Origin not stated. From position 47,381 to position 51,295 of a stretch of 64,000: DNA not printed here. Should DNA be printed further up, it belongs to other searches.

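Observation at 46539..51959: Operon of TonB + 1,190-aa secreted transglutaminase-like/PA14/discoidin protein + O-methyltransferase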

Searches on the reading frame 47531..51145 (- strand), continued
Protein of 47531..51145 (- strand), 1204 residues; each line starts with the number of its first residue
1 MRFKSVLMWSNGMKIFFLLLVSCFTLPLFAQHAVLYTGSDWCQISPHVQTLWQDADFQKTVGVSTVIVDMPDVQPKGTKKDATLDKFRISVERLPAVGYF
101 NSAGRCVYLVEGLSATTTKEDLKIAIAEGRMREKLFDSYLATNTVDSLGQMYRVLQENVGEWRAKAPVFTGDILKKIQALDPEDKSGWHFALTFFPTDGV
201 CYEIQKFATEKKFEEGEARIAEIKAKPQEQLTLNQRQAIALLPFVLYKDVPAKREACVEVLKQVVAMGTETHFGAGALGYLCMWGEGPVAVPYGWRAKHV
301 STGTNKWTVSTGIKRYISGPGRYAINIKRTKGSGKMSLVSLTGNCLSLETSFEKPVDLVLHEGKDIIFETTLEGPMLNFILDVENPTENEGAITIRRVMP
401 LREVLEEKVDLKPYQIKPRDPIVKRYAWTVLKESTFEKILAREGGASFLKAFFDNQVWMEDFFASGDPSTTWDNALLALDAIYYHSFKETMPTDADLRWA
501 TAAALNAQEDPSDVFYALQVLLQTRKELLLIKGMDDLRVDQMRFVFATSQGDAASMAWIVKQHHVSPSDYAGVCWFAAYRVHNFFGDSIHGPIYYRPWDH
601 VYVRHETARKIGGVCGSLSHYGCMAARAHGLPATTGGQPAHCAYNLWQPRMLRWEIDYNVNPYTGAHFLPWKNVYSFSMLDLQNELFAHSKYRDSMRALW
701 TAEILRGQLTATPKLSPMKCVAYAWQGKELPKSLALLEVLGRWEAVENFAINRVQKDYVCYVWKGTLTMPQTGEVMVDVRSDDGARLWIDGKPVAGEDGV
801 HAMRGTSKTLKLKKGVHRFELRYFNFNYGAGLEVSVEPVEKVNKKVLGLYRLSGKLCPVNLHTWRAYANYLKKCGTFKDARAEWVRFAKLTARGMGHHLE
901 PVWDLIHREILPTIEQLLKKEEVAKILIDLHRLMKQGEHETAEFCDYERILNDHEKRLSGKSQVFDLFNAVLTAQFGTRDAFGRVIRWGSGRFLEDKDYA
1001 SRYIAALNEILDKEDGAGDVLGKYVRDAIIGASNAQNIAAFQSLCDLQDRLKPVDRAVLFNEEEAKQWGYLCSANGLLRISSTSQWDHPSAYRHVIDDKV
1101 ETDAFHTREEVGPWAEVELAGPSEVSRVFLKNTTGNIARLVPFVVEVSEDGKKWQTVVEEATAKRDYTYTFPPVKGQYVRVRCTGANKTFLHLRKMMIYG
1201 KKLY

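Call 32: predict_structure(alignment_id=A1)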
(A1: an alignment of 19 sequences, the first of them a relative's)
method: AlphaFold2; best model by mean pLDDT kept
length: 1192 residues; sequences in the alignment: 19
mean_pLDDT: 85.3   pTM: 0.81
mean pLDDT of the five models: 85.3, 85.0, 83.3, 83.2, 78.9
residues with pLDDT >= 90: 632; 70-90: 429; 50-70: 73; < 50: 58
segments of 3 or more residues with pLDDT < 50: 1-17, 569-572, 574-603, 626-628
pLDDT, mean of each block of 10 residues (from residue 1): 34 49 93 96 91 90 62 83 93 92 95 94 92 92 85 85 91 90 73 87 94 90 89 89 91 80 73 74 86 76 66 90 88 73 87 83 79 90 86 88 89 93 95 94 96 91 97 90 96 92 94 94 93 81 81 83 55 40 28 33 61 90 62 81 64 68 74 90 97 90 90 90 91 86 85 92 92 93 88 92 94 86 90 96 94 93 87 96 90 92 92 95 72 81 90 94 85 92 94 91 80 91 94 91 88 87 94 88 92 91 95 94 77 95 95 92 96 89 93 82
secondary structure, 60 per line:
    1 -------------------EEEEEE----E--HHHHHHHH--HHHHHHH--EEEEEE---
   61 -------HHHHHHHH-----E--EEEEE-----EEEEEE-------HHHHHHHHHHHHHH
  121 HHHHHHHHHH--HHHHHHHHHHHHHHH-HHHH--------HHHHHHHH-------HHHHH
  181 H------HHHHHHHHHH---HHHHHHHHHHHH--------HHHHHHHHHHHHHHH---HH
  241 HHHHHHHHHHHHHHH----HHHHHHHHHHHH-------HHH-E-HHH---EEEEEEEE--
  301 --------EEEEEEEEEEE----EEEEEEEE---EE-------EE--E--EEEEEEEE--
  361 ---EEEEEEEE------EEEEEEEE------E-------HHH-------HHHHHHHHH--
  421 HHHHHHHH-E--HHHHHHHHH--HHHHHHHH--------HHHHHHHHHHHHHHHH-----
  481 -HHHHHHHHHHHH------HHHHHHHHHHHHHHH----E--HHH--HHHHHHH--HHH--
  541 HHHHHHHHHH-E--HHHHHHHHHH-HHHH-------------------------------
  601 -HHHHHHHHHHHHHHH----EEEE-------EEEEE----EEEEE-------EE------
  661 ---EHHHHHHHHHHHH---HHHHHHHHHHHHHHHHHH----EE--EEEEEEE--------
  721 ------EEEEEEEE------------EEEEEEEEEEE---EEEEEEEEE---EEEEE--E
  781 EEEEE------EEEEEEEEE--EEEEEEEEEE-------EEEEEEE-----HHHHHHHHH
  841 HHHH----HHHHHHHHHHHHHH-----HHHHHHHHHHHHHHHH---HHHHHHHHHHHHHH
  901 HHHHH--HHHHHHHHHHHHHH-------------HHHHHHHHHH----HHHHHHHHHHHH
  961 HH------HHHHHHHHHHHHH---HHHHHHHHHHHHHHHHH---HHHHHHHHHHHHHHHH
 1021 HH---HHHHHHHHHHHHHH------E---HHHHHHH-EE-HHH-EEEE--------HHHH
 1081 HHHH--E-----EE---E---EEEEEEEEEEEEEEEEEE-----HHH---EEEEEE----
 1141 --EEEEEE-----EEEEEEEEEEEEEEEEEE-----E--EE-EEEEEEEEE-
elements in order (helices of 4 or more, strands of 3 or more residues): E20-25 H33-40 H43-49 E52-57 H68-75 E84-88 E94-99 H107-130 H133-147 H149-152 H161-168 H176-181 H188-197 H201-212 H221-235 H239-255 H260-271 E291-298 E309-319 E324-331 E351-358 E364-371 E378-385 H410-418 H421-428 H433-441 H444-451 H460-475 H482-493 H500-514 H527-533 H541-550 H555-564 H566-569 H602-616 E621-624 E632-636 E641-645 H665-676 H680-697 E706-712 E727-734 E747-757 E761-769 E773-777 E780-785 E792-800 E803-812 E820-826 H832-844 H849-862 H868-883 H887-905 H908-921 H935-944 H949-962 H969-981 H985-1001 H1005-1022 H1026-1039 H1050-1056 E1065-1068 H1077-1084 E1102-1119 E1131-1136 E1143-1148 E1154-1171 E1183-1191
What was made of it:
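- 47531..51109 (-): Gene 2: 1,192-aa exported multidomain protein (P0001). Full-length AlphaFold model with pLDDT 85.3 and pTM 0.81 (call 32).
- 50810..51052 (-): Thioredoxin-like alpha/beta domain (residues 20-100). The Cys is not conserved, so it is probably non-redox. Secondary-structure order in the model (call 32).
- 49898..50809 (-): Accessory helical domain plus beta-sandwich (residues 101-404). It is absent from the shorter family members. Model (call 32).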

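Call 36: fold_search(model_id=the predicted structure, library=pdb)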
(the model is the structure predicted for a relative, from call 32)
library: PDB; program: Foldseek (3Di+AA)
matches with E <= 10: 1402; with E <= 0.001: 68
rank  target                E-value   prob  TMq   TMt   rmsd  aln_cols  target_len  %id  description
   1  8e2i_A                7.1e-07  1.00  0.12  0.06  38.9      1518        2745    9  Cryo-EM structure of BIRC6/Smac (released 2023-02-15)
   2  8atm_A                9.4e-07  1.00  0.12  0.08  36.6      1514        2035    9  Structure of the giant inhibitor of apoptosis, BIRC6 (composite map) (released 2023-03-08)
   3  8ato_B                1.9e-06  0.99  0.10  0.05  39.5      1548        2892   10  Structure of the giant inhibitor of apoptosis, BIRC6 bound to the regulator SMAC (released 2023-03-08)
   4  8e2e_A                2.4e-06  1.00  0.10  0.14  21.5       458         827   11  Cryo-EM structure of helical arch of BIRC6 (from local refinement 1) (released 2023-02-15)
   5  8e2d_A                4.0e-06  1.00  0.10  0.07  23.9       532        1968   10  Cryo-EM structure of BIRC6 (consensus) (released 2023-02-15)
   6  8atm_B                6.9e-06  1.00  0.12  0.08  36.5      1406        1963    9  Structure of the giant inhibitor of apoptosis, BIRC6 (composite map) (released 2023-03-08)
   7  8atu_A                1.3e-05  1.00  0.09  0.04  25.4       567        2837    9  Cryo-EM structure of human BIRC6 (released 2023-02-15)
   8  8auw_B                1.3e-05  1.00  0.10  0.05  25.6       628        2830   10  Cryo-EM structure of human BIRC6 in complex with SMAC. (released 2023-02-15)
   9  8auk_A                1.4e-05  1.00  0.09  0.05  26.0       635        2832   10  Cryo-EM structure of human BIRC6 in complex with HTRA2. (released 2023-02-15)
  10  7jnd                  1.9e-05  1.00  0.10  0.30  21.5       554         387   10  The structure of CBM32-1 and CBM32-2 domains from Clostridium perfringens ZmpB (released 2021-02-03)
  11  2j22                  2.2e-05  1.00  0.10  0.79   2.6       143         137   21  Structure of a Streptococcus pneumoniae fucose binding module, SpX-3 (released 2006-09-06)
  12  7jnf                  2.5e-05  1.00  0.10  0.28  20.4       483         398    8  The structure of CBM32-1 and CBM32-2 domains from Clostridium perfringens ZmpB in complex with GalNAc (released 2021-02-03)
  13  2v5d                  2.8e-05  1.00  0.10  0.16  16.7       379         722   12  Structure of a Family 84 Glycoside Hydrolase and a Family 32 Carbohydrate-Binding Module in Tandem from Clostridium perf (released 2009-01-27)
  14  7jnb                  2.8e-05  1.00  0.10  0.29  21.9       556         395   10  The structure of CBM32-1 and CBM32-2 domains from Clostridium perfringens ZmpB in complex with GalNAc (released 2021-02-03)
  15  4gwi_A                3.3e-05  1.00  0.10  0.74   3.1       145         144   23  His 62 mutant of the lectin binding domain of lectinolysin complexed with Lewis y (released 2012-11-21)
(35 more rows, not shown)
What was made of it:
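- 47534..47917 (-): C-terminal discoidin (F5/8 type C, CBM32-like) domain. Foldseek matches to CBM32 and F-type lectins with target TM 0.74-0.79 (call 36).
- On F5/8 type C discoidin / CBM32 (PF00754, PF22633): Foldseek gives target TM 0.74-0.79 to the SpX-3 fucose-binding module, the lectinolysin lectin domain and CBM32s (call 36).
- CBM32 and F-lectin structural matches for the C-terminal domain (call 36).
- Tried and rejected: Whole-protein Foldseek against PDB (call 36).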

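Call 41: search_protein_families(library=pfam, alignment_id=A3, max_evalue=0.1)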
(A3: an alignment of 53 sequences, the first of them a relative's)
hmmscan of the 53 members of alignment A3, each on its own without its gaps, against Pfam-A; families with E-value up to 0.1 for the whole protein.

A. member 1, P0001 (1192 aa): 3 families
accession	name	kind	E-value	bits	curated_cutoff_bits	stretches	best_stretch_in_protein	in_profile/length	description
PF22633.2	F5_F8_type_C_2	-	3.4e-13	50.5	27.8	1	1083-1169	2-91/91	NedA-like, galactose-binding domain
PF07691.17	PA14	-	5.4e-13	49.4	24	1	739-819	38-126/147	PA14 domain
PF00754.31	F5_F8_type_C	-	5.6e-12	46.3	28.2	1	1068-1175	2-116/127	F5/8 type C domain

B. families by the number of members that match (of 53 scanned): 45 families (the first 25 are shown)
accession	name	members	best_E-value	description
PF00754.31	F5_F8_type_C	46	5.6e-12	F5/8 type C domain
PF22633.2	F5_F8_type_C_2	38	3.4e-13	NedA-like, galactose-binding domain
PF07691.17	PA14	17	2.4e-18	PA14 domain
PF13428.12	TPR_14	5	2.7e-06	Tetratricopeptide repeat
PF07719.23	TPR_2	4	0.002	Tetratricopeptide repeat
PF13717.11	Zn_ribbon_4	4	0.0031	zinc-ribbon domain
PF13899.12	Thioredoxin_7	3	6e-08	Thioredoxin-like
PF13424.12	TPR_12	3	0.0061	Tetratricopeptide repeat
PF23548.1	Zn_ribbon_FGT1_2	2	0.0022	FORGETTER1 second zinc ribbon domain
PF23233.1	HAT_Syf1_CNRKL1_N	2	0.0034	Pre-mRNA-splicing factor Syf1/CNRKL1 N-terminal HAT repeat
PF13181.12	TPR_8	2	0.01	Tetratricopeptide repeat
PF00515.34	TPR_1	2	0.011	Tetratricopeptide repeat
PF24042.1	DUF7351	2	0.016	Domain of unknown function (DUF7351)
PF00498.31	FHA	1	1.2e-18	FHA domain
PF16697.10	Yop-YscD_cpl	1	2.5e-16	Inner membrane component of T3SS, cytoplasmic domain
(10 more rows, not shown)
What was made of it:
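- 50810..51052 (-): Some family members hit Thioredoxin_7 at 6e-8 (call 41).
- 47534..47917 (-): Present in 46 of 53 diverse members (call 41).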

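Call 64: search_protein_families(library=pfam, proteins=[L010:9219-9890:+, L010:8181-9215:+, L030:8523-9947:+, L030:13489-14700:+, L025:8902-9573:+, L002:7822-9039:+, L009:13296-14495:+, L009:8065-9111:+, L022:13318-18477:+, L018:13803-16334:+], max_evalue=0.01)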
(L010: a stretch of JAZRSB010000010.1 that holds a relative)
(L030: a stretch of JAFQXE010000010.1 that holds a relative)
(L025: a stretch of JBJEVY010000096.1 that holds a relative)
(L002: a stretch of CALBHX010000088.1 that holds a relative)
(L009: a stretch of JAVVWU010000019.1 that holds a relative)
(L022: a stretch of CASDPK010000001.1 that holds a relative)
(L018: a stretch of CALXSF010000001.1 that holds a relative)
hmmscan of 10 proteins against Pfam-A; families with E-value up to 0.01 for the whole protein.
L010:9219-9890:+ (224 aa): 7 families
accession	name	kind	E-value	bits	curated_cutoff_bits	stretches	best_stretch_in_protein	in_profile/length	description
PF06508.19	QueC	-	8.5e-63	212.1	22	1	8-214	1-209/210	Queuosine biosynthesis protein QueC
PF01171.26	ATP_bind_3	-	7.1e-06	26.3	27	1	10-174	3-153/182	PP-loop family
PF00733.27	Asn_synthase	-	2.6e-05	24.5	21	1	11-61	22-73/354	Asparagine synthase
PF02540.23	NAD_synthase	-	6.2e-05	22.7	21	1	8-76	20-90/242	NAD synthase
PF00764.25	Arginosuc_synth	-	0.00051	20.6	27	1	10-68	3-62/162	Arginosuccinate synthase N-terminal HUP domain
PF03054.22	tRNA_Me_trans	-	0.0015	18.7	20.6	1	10-67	4-72/202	tRNA methyl transferase HUP domain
PF02568.20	ThiI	-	0.0018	18.3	20.5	0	8-39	5-36/197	Thiamine biosynthesis protein (ThiI)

L010:8181-9215:+ (345 aa): 2 families
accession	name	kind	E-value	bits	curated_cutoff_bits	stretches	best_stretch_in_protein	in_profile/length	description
PF07475.17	Hpr_kinase_C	-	2.4e-60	203.4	33.3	1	166-335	1-170/171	HPr Serine kinase C-terminal domain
PF02603.21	Hpr_kinase_N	-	6.8e-34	117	24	1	38-162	2-123/125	HPr Serine kinase N terminus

L030:8523-9947:+ (475 aa): 1 family
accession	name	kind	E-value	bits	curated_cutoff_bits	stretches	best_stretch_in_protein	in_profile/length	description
PF02614.20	UxaC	-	2.3e-191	637.1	25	1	5-473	2-464/464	Glucuronate isomerase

L030:13489-14700:+ (404 aa): 2 families
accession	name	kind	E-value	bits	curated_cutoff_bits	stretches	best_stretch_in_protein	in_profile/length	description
PF23598.1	LRR_14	-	0.0027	17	40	1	266-386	226-340/353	Leucine-rich repeat region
PF24758.1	LRR_At5g56370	-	0.0058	16.8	27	0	250-359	8-112/227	FBD-associated F-box protein At5g56370, LRR repeats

L025:8902-9573:+ (224 aa): 3 families
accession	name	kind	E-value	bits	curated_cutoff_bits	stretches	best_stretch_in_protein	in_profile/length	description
PF12464.13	Mac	-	2.2e-13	50.7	22.1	1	43-92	4-53/53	Maltose acetyltransferase hexapeptide capping motif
PF00132.30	Hexapep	-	1.2e-11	44.2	27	1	165-199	2-36/36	Bacterial transferase hexapeptide (six repeats)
PF14602.12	Hexapep_2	-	5.8e-09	36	27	1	164-199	1-34/34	Hexapeptide repeat of succinyl-transferase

L002:7822-9039:+ (406 aa): 7 families
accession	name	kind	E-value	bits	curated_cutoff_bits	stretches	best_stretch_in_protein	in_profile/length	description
PF13679.12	Methyltransf_32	-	1.4e-34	119.5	27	1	166-301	2-141/143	Methyltransferase domain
PF13847.12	Methyltransf_31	-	4.2e-13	49.6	27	1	189-276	5-89/145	Methyltransferase domain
PF13649.12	Methyltransf_25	-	2.5e-08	34.9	27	1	191-284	1-87/97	Methyltransferase domain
PF08241.18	Methyltransf_11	-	0.00029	21.8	21.2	1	193-277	2-76/95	Methyltransferase domain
PF08242.18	Methyltransf_12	-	0.00065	20.8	30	1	193-274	2-78/98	Methyltransferase domain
PF13489.12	Methyltransf_23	-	0.0027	17.9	27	1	172-275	8-95/164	Methyltransferase domain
PF05175.20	MTS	-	0.0028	17.8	23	1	187-289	31-128/170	Methyltransferase small domain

L009:13296-14495:+ (400 aa): 5 families
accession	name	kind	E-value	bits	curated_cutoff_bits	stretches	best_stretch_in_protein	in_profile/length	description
PF19583.5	ODP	-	4.9e-23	82.4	27.2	1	33-224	3-194/194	ODP family beta lactamase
PF00258.30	Flavodoxin_1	-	5.5e-13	49.7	25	1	252-384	1-143/143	Flavodoxin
PF00753.33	Lactamase_B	-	1.4e-06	28.8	22.7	1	32-198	5-175/196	Metallo-beta-lactamase superfamily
PF12706.13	Lactamase_B_2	-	3.3e-05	24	27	1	65-145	25-112/200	Beta-lactamase superfamily domain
PF03358.20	FMN_red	-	0.00026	21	24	1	250-359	3-133/152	NADPH-dependent FMN reductase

L009:8065-9111:+ (349 aa): 2 families
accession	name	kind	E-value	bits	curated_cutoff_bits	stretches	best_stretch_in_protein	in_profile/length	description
PF00814.31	TsaD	-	4.6e-77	259.7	24.8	1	23-325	1-263/264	tRNA N6-adenosine threonylcarbamoyltransferase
PF22521.2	HypF_C_2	-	0.00016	22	27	1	247-320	162-235/241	Carbamoyltransferase, Kae1-like Domain, second subdomain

L022:13318-18477:+ (1720 aa): 0 families

L018:13803-16334:+ (844 aa): 3 families
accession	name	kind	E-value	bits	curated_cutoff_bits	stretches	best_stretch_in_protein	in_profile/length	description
PF00497.25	SBP_bac_3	-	5.7e-30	104.2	26.4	1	352-564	1-131/132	Bacterial extracellular solute-binding proteins, family 3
PF00528.27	BPD_transp_1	-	6.8e-20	72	26.4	1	657-841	3-183/184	Binding-protein-dependent transport system inner membrane component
PF10613.14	Lig_chan-Glu_bd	-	2.8e-05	24.6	30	1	395-436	65-106/115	Ligated ion channel L-glutamate- and glycine-binding site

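Call 82: search_protein_families(library=pfam, proteins=[L009:4262-8065:+], max_evalue=0.001)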
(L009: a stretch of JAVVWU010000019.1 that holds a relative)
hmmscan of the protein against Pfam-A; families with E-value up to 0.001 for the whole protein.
L009:4262-8065:+ (1268 aa): 2 families
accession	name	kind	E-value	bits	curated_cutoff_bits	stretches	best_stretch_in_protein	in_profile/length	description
PF12969.12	DUF3857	-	7.8e-44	150.1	24.6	2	681-849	3-169/170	Domain of Unknown Function with PDB structure (DUF3857)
PF01841.26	Transglut_core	-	1.1e-13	51.9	23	2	288-364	4-75/108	Transglutaminase-like superfamily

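Call 88: find_encoding_contigs(protein=P0002, flank=5000, max_places=1)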
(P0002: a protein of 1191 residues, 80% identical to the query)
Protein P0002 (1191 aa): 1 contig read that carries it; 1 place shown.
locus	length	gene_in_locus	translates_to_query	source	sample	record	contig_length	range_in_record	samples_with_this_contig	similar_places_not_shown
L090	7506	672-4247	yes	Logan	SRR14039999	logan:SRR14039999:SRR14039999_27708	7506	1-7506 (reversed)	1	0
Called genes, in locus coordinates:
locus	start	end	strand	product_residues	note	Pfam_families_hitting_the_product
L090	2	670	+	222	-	?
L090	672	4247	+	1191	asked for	PF07691:PA14, PF00754:F5_F8_type_C, PF22633:F5_F8_type_C_2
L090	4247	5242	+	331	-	PF08100:Dimerisation, PF00891:Methyltransf_2, PF13489:Methyltransf_23, PF08242:Methyltransf_12 (weak), PF13649:Methyltransf_25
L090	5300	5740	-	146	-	-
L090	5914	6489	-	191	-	PF00156:Pribosyltran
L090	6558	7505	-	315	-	?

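Call 89: find_encoding_contigs(protein=P0005, flank=6000, max_places=1)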
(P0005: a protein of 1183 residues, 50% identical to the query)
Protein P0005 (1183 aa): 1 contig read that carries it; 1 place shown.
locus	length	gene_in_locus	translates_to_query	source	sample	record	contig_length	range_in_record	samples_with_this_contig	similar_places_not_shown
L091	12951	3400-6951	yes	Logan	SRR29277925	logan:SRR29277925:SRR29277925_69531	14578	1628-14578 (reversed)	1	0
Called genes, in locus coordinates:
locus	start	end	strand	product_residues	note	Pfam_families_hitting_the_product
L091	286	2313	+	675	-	-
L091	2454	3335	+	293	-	-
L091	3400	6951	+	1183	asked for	PF07691:PA14 (weak), PF00754:F5_F8_type_C, PF22633:F5_F8_type_C_2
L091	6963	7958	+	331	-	PF08100:Dimerisation, PF00891:Methyltransf_2, PF13489:Methyltransf_23, PF05175:MTS (weak), PF08241:Methyltransf_11 (weak), PF08242:Methyltransf_12 (weak), PF13649:Methyltransf_25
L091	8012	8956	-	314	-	PF00849:PseudoU_synth_2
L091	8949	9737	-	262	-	PF01416:PseudoU_synth_1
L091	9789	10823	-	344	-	PF00730:HhH-GPD, PF00633:HHH (faint), PF14815:NUDIX_4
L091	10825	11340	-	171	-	PF14512:TM1586_NiRdase (faint), PF00881:Nitroreductase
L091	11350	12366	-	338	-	PF02912:Phe_tRNA-synt_N, PF01409:tRNA-synt_2d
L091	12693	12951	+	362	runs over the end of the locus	PF00432:Prenyltrans (faint)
